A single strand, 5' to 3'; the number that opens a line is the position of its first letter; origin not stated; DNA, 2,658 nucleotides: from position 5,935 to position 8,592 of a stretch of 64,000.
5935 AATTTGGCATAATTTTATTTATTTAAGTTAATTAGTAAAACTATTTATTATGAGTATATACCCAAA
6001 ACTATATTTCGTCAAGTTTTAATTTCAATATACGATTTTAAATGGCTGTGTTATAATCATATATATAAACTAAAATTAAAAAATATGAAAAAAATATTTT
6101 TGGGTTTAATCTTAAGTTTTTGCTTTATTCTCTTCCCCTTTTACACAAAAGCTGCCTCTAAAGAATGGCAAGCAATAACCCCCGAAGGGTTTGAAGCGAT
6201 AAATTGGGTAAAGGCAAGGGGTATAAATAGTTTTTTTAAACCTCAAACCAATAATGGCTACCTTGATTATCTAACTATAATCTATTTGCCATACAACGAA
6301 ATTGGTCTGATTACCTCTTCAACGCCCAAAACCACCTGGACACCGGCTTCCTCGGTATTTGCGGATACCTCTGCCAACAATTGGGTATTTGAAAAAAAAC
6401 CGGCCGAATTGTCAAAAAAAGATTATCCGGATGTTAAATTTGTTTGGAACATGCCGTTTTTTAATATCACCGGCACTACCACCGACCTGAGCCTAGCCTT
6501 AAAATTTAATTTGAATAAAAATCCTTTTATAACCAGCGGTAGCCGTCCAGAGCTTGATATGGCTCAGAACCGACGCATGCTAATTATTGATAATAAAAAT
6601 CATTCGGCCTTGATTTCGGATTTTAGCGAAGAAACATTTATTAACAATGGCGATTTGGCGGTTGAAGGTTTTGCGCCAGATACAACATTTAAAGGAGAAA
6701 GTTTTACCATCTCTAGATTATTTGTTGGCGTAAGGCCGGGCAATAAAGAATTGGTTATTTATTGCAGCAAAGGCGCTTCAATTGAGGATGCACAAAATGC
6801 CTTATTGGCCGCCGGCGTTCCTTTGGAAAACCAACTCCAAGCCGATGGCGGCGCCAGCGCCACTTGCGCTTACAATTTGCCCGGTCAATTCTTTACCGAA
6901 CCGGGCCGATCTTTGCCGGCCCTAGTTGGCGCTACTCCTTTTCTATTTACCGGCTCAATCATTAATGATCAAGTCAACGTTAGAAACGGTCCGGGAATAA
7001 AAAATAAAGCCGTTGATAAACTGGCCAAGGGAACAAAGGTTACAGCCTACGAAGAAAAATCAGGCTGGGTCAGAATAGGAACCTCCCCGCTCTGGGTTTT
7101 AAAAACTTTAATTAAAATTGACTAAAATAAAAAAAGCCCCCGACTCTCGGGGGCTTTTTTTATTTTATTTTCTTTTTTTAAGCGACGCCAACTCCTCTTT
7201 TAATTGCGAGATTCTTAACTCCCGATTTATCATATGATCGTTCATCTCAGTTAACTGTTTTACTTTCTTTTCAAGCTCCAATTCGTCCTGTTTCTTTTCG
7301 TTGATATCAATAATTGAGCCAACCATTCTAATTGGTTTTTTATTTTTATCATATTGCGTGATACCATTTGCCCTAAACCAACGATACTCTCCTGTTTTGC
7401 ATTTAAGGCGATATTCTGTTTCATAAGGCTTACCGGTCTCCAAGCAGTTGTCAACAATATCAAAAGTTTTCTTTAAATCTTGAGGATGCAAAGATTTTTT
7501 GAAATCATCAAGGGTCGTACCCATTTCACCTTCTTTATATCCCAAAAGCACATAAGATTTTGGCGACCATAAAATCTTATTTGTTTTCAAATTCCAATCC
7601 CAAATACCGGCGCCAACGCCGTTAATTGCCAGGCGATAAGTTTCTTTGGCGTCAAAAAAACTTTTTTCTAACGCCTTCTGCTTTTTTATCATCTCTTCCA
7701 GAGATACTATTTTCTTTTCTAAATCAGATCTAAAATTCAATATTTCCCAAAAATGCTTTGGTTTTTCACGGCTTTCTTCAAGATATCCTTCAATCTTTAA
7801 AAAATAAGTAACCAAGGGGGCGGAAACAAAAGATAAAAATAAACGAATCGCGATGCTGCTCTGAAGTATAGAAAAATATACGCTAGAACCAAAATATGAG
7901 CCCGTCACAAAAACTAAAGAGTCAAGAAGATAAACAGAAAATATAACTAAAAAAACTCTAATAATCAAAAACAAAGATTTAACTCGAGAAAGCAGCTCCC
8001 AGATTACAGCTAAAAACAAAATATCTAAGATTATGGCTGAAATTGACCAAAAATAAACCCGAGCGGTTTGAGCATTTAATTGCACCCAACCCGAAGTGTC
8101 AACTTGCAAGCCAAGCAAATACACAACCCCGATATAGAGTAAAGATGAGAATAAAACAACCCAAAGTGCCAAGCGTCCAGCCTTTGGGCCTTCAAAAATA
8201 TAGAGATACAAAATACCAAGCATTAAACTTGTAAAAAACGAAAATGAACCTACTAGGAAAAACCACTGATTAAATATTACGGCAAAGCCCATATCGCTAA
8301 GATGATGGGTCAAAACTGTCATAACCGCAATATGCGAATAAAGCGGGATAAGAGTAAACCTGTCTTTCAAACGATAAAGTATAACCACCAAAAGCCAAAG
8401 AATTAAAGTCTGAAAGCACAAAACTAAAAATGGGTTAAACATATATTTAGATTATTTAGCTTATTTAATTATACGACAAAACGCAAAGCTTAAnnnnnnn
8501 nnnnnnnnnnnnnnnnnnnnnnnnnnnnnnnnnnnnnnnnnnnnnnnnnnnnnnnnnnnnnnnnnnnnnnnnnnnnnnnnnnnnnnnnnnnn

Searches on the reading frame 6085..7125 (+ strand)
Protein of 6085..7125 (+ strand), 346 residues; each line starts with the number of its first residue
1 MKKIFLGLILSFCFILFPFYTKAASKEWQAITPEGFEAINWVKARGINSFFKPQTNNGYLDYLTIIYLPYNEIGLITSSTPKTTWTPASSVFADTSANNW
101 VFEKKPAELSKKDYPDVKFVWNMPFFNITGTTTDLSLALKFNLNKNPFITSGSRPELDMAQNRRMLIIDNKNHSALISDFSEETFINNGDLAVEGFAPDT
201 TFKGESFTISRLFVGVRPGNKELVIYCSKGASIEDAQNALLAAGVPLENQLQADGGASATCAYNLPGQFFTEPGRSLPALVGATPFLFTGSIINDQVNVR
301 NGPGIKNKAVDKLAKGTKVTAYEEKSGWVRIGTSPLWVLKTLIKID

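Call 64: search_protein_families(library=pfam, proteins=[window:6085-7125:+], max_evalue=0.00001)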
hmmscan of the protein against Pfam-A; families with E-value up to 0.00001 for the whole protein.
window:6085-7125:+ (346 aa): 1 family
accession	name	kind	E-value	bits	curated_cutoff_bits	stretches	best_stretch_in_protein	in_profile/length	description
PF08239.17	SH3_3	-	9.6e-09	35.7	27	1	296-333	2-44/54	Bacterial SH3 domain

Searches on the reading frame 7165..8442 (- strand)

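Call 63: search_protein_families(library=pfam, proteins=[window:7165-8442:-], max_evalue=0.00001)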
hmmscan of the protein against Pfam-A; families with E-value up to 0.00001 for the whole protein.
window:7165-8442:- (425 aa): 3 families
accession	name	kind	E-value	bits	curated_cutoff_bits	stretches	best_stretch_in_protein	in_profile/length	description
PF08447.18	PAS_3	-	5.2e-25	88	25.6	1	290-376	2-88/89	PAS fold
PF20973.2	VUPS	-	1.6e-14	54.4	27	1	18-215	3-206/206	Vitamin uptake-like sensor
PF00989.32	PAS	-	6.7e-06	26.5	22.6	0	269-380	3-113/113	PAS fold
